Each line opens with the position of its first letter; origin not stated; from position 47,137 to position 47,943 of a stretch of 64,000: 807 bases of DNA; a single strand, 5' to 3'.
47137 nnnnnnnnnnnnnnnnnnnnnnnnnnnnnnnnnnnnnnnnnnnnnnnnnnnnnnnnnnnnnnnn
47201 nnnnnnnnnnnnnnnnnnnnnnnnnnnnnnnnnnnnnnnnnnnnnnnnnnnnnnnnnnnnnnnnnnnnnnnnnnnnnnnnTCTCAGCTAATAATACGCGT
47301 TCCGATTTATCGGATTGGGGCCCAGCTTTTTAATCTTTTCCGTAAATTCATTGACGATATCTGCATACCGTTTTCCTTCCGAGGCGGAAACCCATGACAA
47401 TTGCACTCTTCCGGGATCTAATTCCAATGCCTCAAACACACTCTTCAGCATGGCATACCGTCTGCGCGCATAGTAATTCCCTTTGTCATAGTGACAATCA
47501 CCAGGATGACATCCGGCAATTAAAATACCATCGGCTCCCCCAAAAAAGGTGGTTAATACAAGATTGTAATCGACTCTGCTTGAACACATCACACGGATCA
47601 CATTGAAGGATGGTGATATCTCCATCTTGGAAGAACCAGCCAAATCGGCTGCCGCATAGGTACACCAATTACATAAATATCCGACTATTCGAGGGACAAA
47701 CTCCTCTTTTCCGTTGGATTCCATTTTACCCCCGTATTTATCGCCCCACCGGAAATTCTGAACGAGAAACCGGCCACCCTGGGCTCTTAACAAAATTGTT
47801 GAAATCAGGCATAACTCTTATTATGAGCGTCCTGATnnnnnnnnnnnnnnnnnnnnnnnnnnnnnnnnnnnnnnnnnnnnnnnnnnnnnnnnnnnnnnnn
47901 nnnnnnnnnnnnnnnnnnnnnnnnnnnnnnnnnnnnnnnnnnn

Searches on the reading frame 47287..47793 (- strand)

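Call 7: search_protein_families(library=ncbifam, proteins=[window:47287-47793:-], max_evalue=0.00001)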
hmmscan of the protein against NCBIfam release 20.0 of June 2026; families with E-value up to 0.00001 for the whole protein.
window:47287-47793:- (168 aa): 3 families
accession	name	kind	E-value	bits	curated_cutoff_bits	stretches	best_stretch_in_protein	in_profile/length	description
NF040770.1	hetero_SS_HdrA2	exception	1.2e-47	162.5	1100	1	29-160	643-774/777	CoB-CoM heterodisulfide reductase HdrA2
NF045873.1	F420_non_VhuD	exception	1.2e-33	116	215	1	35-163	3-131/132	F420-non-reducing hydrogenase iron-sulfur subunit VhuD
NF041891.1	hdrA_Methbact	equivalog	4.9e-11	41.6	1300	1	32-157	642-761/762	ferredoxin:CoB-CoM heterodisulfide reductase subunit HdrA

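Call 27: search_protein_families(library=pfam, proteins=[window:47287-47793:-], max_evalue=0.00001)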
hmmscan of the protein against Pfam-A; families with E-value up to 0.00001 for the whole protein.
window:47287-47793:- (168 aa): 1 family
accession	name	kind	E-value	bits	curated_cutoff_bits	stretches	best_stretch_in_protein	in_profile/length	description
PF02662.21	FlpD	-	4.9e-50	169.1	22.3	1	36-158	1-123/123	Methyl-viologen-reducing hydrogenase, delta subunit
